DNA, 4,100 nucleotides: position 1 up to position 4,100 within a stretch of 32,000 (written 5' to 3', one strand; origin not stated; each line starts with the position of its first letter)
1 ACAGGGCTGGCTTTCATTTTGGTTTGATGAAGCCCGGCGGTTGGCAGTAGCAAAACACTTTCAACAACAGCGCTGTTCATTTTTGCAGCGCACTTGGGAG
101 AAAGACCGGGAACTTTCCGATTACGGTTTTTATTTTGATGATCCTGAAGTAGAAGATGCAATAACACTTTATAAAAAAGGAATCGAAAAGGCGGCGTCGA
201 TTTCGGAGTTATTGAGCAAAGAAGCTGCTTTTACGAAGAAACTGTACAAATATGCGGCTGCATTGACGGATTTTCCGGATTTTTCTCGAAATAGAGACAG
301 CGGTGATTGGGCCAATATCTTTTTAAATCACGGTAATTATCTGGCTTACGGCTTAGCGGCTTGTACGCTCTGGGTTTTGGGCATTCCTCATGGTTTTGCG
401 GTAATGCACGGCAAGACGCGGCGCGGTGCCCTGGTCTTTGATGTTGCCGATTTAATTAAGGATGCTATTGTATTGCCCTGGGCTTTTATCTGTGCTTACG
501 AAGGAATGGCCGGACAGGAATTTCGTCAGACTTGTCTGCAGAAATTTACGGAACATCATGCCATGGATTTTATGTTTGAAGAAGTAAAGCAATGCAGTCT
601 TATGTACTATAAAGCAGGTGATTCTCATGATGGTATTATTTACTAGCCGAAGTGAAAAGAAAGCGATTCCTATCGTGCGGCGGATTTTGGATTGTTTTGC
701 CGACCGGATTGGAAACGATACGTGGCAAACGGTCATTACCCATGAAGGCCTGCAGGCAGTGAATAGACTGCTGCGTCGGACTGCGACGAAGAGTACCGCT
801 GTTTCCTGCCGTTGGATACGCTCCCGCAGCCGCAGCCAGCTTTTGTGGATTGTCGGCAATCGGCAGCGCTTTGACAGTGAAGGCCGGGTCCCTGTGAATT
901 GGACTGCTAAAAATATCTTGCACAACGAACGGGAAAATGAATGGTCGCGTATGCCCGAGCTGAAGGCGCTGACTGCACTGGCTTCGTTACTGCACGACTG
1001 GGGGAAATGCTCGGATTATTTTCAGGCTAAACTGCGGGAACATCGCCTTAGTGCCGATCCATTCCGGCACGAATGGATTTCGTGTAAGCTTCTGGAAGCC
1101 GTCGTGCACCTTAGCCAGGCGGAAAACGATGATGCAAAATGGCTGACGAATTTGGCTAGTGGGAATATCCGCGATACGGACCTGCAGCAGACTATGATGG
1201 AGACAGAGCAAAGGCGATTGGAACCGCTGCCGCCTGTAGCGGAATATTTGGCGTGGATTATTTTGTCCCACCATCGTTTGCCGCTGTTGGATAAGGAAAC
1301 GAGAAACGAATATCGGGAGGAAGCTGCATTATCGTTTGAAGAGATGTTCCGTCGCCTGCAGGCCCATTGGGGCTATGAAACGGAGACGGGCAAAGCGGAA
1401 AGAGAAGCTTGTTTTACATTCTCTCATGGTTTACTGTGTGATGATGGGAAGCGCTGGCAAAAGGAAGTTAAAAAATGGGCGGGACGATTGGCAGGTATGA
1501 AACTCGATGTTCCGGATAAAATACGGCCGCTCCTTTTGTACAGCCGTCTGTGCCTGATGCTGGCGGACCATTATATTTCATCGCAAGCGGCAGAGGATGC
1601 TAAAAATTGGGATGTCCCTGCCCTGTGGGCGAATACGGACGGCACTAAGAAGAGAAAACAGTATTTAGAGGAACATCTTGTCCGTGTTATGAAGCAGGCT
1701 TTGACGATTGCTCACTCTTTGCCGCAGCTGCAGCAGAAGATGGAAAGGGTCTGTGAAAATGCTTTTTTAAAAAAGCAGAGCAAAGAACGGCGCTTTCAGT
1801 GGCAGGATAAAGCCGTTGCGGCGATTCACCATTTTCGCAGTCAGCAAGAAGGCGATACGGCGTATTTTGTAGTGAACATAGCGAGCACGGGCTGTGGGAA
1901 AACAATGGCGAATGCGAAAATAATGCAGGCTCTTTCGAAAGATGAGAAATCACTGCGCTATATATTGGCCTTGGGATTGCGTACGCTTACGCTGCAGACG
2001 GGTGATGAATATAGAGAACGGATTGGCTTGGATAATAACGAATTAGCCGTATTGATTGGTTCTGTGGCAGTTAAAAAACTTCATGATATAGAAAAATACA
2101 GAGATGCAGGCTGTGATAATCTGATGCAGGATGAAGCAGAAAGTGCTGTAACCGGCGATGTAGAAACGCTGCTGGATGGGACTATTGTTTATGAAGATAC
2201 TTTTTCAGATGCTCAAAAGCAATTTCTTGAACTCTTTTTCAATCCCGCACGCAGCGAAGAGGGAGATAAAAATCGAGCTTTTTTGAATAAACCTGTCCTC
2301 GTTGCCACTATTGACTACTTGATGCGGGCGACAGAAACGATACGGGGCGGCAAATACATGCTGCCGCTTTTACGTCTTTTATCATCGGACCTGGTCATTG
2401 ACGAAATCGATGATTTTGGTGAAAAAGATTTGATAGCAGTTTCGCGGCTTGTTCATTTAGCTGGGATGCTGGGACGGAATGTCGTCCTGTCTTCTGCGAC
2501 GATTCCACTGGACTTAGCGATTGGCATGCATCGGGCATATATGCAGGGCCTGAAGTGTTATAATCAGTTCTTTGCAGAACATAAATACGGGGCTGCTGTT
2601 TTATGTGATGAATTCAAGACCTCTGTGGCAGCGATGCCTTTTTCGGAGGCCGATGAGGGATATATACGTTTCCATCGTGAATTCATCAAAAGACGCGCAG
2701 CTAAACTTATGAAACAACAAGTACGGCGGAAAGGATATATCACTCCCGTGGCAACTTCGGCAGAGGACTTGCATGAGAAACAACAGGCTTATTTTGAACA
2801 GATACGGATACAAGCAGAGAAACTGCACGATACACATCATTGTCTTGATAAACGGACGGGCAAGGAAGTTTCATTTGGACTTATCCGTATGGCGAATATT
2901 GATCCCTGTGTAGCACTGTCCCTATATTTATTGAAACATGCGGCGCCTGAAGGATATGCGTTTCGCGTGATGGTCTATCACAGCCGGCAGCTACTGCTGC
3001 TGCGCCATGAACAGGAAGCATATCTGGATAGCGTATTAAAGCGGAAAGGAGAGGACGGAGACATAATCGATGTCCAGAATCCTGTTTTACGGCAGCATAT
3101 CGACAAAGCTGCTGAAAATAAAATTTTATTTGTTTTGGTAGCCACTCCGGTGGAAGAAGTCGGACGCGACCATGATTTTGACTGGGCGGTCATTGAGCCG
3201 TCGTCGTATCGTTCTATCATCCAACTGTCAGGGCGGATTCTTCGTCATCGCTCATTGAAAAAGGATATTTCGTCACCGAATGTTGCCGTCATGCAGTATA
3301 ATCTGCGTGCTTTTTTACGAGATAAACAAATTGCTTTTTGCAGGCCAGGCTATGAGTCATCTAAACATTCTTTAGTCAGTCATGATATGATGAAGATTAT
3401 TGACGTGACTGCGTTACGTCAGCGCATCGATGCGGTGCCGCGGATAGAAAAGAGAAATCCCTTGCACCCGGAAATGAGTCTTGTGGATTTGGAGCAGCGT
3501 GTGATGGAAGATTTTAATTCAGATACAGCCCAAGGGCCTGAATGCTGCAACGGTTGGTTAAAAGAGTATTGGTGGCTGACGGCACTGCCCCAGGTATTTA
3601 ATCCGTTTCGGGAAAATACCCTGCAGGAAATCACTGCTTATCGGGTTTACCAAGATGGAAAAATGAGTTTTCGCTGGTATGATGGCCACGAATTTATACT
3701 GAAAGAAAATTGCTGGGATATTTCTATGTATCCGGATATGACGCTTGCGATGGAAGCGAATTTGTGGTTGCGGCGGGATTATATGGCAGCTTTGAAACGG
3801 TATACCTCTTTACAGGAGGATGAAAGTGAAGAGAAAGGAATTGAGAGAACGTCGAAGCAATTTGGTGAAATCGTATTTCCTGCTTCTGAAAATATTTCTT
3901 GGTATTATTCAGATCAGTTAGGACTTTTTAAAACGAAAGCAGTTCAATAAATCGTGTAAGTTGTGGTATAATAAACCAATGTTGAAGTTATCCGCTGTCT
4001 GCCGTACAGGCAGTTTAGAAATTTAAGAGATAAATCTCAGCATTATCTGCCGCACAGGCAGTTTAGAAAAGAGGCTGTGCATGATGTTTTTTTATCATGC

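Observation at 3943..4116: Self-contained two-repeat mini-CRISPR with a 20-nt spacer after cas2-3: candidate CRISPR-derived regulatory RNA (CreR/CreA-like) for a type I-F system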

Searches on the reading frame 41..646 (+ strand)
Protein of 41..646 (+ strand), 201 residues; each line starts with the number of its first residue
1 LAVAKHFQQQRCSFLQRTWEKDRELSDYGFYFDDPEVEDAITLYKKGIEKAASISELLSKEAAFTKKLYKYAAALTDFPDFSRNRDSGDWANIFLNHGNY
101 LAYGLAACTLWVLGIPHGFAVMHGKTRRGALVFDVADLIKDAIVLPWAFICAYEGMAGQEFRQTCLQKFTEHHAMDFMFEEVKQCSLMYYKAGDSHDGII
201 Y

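Call 5: search_protein_families(library=pfam, proteins=[window:41-646:+])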
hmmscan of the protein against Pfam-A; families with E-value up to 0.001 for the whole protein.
window:41-646:+ (201 aa): 1 family
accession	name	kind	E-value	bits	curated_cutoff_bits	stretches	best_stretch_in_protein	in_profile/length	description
PF01867.21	Cas_Cas1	-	1.3e-06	28.3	22.3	1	27-144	125-242/283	CRISPR associated protein Cas1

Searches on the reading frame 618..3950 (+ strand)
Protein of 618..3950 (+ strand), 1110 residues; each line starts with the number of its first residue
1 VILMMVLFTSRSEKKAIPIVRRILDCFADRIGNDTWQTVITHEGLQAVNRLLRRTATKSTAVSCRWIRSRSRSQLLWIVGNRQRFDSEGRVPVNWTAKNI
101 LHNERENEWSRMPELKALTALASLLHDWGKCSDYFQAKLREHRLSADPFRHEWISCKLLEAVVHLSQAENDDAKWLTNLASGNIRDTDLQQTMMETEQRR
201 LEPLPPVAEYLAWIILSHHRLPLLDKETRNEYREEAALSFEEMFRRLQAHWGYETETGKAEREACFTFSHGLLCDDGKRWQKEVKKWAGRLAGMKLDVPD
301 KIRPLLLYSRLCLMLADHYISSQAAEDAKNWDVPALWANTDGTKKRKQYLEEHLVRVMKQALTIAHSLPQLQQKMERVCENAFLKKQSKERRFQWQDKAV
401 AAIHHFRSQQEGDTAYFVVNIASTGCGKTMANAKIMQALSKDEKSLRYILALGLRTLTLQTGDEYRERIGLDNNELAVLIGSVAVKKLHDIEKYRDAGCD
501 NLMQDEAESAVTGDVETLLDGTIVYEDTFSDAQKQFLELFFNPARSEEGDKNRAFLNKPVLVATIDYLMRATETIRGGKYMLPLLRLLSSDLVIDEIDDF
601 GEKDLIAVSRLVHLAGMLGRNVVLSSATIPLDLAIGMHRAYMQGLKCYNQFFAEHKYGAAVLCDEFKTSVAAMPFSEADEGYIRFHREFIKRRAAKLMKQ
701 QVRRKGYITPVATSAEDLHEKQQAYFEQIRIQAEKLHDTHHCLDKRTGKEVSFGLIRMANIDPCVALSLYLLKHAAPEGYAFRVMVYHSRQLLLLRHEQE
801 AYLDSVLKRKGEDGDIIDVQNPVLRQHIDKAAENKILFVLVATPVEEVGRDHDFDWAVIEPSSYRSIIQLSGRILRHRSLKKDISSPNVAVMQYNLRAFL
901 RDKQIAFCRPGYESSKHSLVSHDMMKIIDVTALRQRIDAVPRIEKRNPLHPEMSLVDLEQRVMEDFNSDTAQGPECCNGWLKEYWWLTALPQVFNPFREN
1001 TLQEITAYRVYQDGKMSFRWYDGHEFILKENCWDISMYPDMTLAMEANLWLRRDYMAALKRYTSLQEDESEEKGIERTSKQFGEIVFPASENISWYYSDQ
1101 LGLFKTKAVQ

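Call 5: search_protein_families(library=pfam, proteins=[window:618-3950:+])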
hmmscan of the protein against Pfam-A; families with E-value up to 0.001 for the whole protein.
window:618-3950:+ (1110 aa): 5 families
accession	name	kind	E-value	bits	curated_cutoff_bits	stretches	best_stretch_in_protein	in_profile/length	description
PF21384.2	Cas3_I-F_Cas2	-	9e-35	119.1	27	1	4-82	1-79/79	CRISPR-associated nuclease/helicase Cas3, I-F/YPEST, Cas2 domain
PF22590.2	Cas3-like_C_2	-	4.4e-23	82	27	1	752-878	3-105/106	CRISPR-associated nuclease/helicase Cas3, C-terminal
PF00270.35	DEAD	-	2.4e-07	31.1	26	0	418-485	17-85/167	DEAD/DEAH box helicase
PF18019.7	Cas3_HD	-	2.1e-06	28.4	23.1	1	111-260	49-176/207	Cas3, HD domain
PF04851.21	ResIII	-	0.00037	20.9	22.5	0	394-475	6-83/164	Type III restriction enzyme, res subunit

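Call 8: find_encoding_contigs(protein=window:618-3950:+, flank=10000, max_places=10)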
Protein window:618-3950:+ (1110 aa): no gene with exactly this product is on record in the collection.

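Call 10: find_encoding_contigs(protein=window:627-3950:+, flank=10000, max_places=10)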
Protein window:627-3950:+ (1107 aa): 20 contigs read that carry it; 9 places shown.
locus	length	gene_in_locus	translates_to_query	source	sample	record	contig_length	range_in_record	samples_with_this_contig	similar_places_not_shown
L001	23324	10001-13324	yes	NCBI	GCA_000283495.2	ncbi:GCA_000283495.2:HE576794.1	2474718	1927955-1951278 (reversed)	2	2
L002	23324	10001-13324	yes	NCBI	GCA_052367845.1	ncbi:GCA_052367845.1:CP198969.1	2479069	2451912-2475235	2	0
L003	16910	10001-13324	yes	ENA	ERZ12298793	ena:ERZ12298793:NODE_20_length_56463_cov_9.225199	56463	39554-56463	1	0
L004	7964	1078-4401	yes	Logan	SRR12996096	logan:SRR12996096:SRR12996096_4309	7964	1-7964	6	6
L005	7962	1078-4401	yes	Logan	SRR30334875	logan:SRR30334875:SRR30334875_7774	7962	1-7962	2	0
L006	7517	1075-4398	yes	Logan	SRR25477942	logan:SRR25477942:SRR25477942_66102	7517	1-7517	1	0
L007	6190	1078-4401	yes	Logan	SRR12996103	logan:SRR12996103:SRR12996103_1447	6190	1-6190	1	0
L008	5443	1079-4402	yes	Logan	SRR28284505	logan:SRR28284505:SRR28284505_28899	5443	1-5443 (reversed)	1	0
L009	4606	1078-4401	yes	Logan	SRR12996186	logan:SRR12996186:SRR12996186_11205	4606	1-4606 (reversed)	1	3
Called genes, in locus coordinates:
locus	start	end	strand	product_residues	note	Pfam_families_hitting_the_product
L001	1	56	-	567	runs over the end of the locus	PF05833:NFACT_N, PF05670:NFACT-R_1, PF18297:NFACT-R_2 (weak)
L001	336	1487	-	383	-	PF07907:YibE_F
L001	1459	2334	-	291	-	PF00149:Metallophos (weak)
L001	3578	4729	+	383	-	PF09611:Cas_Csy1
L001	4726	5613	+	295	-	PF09614:Cas_Csy2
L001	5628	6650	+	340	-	PF09615:Cas_Csy3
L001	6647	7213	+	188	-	PF09618:Cas_Csy4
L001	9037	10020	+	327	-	PF01867:Cas_Cas1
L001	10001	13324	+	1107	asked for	PF21384:Cas3_I-F_Cas2, PF18019:Cas3_HD (weak), PF00270:DEAD (faint), PF22590:Cas3-like_C_2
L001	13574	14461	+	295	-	PF03755:YicC-like_N, PF08340:YicC-like_C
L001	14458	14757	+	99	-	PF04025:RemA-like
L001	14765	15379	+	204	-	PF00625:Guanylate_kin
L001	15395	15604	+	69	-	PF01192:RNA_pol_Rpb6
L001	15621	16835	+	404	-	PF02441:Flavoprotein, PF04127:DFP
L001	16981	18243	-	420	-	-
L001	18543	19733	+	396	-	PF00438:S-AdoMet_synt_N, PF02772:S-AdoMet_synt_M, PF02773:S-AdoMet_synt_C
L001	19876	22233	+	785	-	PF17764:PriA_3primeBD, PF00270:DEAD, PF04851:ResIII, PF18319:Zn_ribbon_PriA, PF00271:Helicase_C, PF18074:PriA_C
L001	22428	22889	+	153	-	PF01327:Pep_deformylase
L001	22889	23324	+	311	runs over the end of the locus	PF00551:Formyl_trans_N, PF02911:Formyl_trans_C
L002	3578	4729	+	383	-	PF09611:Cas_Csy1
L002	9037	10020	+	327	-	PF01867:Cas_Cas1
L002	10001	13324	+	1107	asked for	PF21384:Cas3_I-F_Cas2, PF18019:Cas3_HD (weak), PF00270:DEAD (faint), PF22590:Cas3-like_C_2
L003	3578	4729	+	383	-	PF09611:Cas_Csy1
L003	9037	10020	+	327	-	PF01867:Cas_Cas1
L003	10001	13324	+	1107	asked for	PF21384:Cas3_I-F_Cas2, PF18019:Cas3_HD (weak), PF00270:DEAD (faint), PF22590:Cas3-like_C_2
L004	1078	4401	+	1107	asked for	PF21384:Cas3_I-F_Cas2, PF18019:Cas3_HD (weak), PF00270:DEAD (faint), PF22590:Cas3-like_C_2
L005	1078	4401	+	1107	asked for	PF21384:Cas3_I-F_Cas2, PF18019:Cas3_HD (weak), PF00270:DEAD (faint), PF22590:Cas3-like_C_2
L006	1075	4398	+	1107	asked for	PF21384:Cas3_I-F_Cas2, PF18019:Cas3_HD (weak), PF00270:DEAD (faint), PF22590:Cas3-like_C_2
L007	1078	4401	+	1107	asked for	PF21384:Cas3_I-F_Cas2, PF18019:Cas3_HD (weak), PF00270:DEAD (faint), PF22590:Cas3-like_C_2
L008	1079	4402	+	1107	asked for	PF21384:Cas3_I-F_Cas2, PF18019:Cas3_HD (weak), PF00270:DEAD (faint), PF22590:Cas3-like_C_2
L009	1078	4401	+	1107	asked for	PF21384:Cas3_I-F_Cas2, PF18019:Cas3_HD (weak), PF00270:DEAD (faint), PF22590:Cas3-like_C_2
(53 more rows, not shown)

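Call 16: find_related_loci(query=window:627-3950:+, collection=genome_contigs, flank=10000)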
Query window:627-3950:+ (1107 aa) in genome_contigs; peptide patterns used: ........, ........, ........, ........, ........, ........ (x = any residue, [..] = any of these).
385 stretches matched a pattern; 364 encode a relative of the query (tblastn E <= 1e-3); the best 80 are kept; 80 distinct loci.
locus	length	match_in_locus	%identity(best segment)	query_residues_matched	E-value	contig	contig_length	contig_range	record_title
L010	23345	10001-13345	53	1-1104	0e+0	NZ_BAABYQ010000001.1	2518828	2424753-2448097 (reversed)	Dialister sp. i34-0019-2H8 sequence1, whole genome shotgun sequence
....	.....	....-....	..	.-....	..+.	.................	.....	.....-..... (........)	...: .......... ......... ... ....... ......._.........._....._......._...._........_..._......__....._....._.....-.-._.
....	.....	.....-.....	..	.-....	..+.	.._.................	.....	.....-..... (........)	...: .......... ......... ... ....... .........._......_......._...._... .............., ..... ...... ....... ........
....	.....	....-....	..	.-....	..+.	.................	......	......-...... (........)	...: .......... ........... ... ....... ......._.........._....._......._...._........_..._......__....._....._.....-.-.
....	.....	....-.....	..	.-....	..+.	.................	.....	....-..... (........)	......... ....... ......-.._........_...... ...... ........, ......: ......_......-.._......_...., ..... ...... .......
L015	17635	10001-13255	50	1-1096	0e+0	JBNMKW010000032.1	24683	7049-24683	MAG: Megasphaera sp. isolate CM_BacMeg1398.33 k141_512719_length_24683_cov_15.0000, whole genome shotgun sequence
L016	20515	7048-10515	51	1-1103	0e+0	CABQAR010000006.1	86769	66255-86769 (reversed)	MAG TPA_asm: uncultured Dialister sp. isolate MGYG-HGUT-00411 genome assembly, contig: GUT_GENOME009334_6, whole genome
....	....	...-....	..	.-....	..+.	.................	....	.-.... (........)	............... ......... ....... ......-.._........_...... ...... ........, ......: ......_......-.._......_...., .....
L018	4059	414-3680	49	1-1102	0e+0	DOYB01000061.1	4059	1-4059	MAG TPA_asm: Selenomonas sp. isolate UBA9786 contig_281653, whole genome shotgun sequence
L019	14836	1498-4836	47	1-1103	0e+0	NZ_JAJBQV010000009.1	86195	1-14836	Megasphaera elsdenii strain MSK.21.52 IFLJIGJF_9, whole genome shotgun sequence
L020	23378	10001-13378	47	1-1100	0e+0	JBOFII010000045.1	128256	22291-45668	MAG: Formosimonas sp. isolate WFFMC_MAG_024 k139_821344_flag=0_multi=17.6608_len=128256, whole genome shotgun sequence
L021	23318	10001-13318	48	1-1104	0e+0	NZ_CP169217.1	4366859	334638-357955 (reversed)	Methylomicrobium lacus strain 22M6SE5-12 chromosome, complete genome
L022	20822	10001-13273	51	1-1102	0e+0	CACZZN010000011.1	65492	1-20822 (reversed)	MAG: uncultured Veillonellaceae bacterium isolate RUG13093 genome assembly, contig: RUG13093_asm_11, whole genome shotgu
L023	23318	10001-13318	47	1-1102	0e+0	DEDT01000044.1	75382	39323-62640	MAG TPA_asm: Selenomonadaceae bacterium UBA2897 UBA2897_contig_9672, whole genome shotgun sequence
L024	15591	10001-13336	47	1-1101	0e+0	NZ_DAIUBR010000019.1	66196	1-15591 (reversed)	MAG: Limnobacter sp. isolate CTOTU5937 NODE_50_length_66196_cov_7.926248, whole genome shotgun sequence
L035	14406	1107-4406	46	1-1103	0e+0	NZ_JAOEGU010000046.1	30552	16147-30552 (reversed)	Methylobacter psychrophilus strain Z-0021 NODE_46_length_30552_cov_9.812588, whole genome shotgun sequence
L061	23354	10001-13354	45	1-1107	0e+0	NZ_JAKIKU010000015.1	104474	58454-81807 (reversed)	Shewanella electrodiphila strain DSM 24955 contig00015, whole genome shotgun sequence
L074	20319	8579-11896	46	1-1107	0e+0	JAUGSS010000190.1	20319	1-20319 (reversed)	MAG: Methylococcaceae bacterium isolate ZUGMOB10 c_000000005010, whole genome shotgun sequence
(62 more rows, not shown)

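Call 33: find_homologous_proteins(query=window:627-3950:+, max_evalue=1e-100)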
Query window:627-3950:+ (1107 aa): 3952 proteins with E <= 1e-100 among 8000 candidates; the best 120 are listed.
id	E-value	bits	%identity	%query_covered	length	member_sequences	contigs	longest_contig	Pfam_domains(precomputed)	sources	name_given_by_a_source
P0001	0.0e+0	2540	100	100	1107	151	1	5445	PF00270.36,PF18019.8,PF21384.3,PF22590.3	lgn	-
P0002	0.0e+0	1264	53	100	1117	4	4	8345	PF00270.36,PF18019.8,PF21384.3,PF22590.3,PF04851.22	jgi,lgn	jgi:CRISPR-associated endonuclease/helicase Cas3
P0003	0.0e+0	1263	53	99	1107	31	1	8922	PF00270.36,PF21384.3,PF22590.3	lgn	-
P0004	0.0e+0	1254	52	100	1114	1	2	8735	PF21384.3,PF22590.3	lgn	-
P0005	0.0e+0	1253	52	100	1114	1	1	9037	PF21384.3,PF22590.3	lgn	-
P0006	0.0e+0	1253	52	100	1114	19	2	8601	PF21384.3,PF22590.3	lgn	-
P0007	0.0e+0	1252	52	100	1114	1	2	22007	PF21384.3,PF22590.3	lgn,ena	-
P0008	0.0e+0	1251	52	100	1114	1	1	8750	PF21384.3,PF22590.3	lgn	-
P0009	0.0e+0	1251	52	100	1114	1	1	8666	PF21384.3,PF22590.3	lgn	-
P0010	0.0e+0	1250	52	100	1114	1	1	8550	PF21384.3,PF22590.3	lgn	-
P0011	0.0e+0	1250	52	100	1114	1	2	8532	PF21384.3,PF22590.3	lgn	-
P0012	0.0e+0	1250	52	100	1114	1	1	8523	PF21384.3,PF22590.3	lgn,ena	-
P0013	0.0e+0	1249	52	100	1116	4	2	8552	PF21384.3,PF22590.3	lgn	-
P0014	0.0e+0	1249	52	100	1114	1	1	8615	PF21384.3,PF22590.3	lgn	-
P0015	0.0e+0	1249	52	100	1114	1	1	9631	PF21384.3,PF22590.3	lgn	-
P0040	0.0e+0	1220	52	99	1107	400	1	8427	PF00270.36,PF21384.3,PF22590.3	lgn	-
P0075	0.0e+0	1190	51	100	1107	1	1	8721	PF21384.3,PF22590.3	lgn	-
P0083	0.0e+0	1181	52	99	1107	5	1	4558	PF18019.8,PF21384.3,PF22590.3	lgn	-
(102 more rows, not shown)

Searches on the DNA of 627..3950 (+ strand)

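Call 50: search_dna_similar(query=L001:7364-9012:+, collection=phages, mode=near, max_evalue=1, max_rows=30)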
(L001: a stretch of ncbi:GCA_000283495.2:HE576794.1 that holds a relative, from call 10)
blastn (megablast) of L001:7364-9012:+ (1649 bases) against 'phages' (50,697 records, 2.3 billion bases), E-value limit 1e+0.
No match.

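Call 51: search_dna_similar(query=L001:2672-3480:+, collection=phages, mode=near, max_evalue=1, max_rows=30)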
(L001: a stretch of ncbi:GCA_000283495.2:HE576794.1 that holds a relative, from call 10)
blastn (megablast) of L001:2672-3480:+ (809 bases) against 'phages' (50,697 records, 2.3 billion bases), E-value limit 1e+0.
No match.
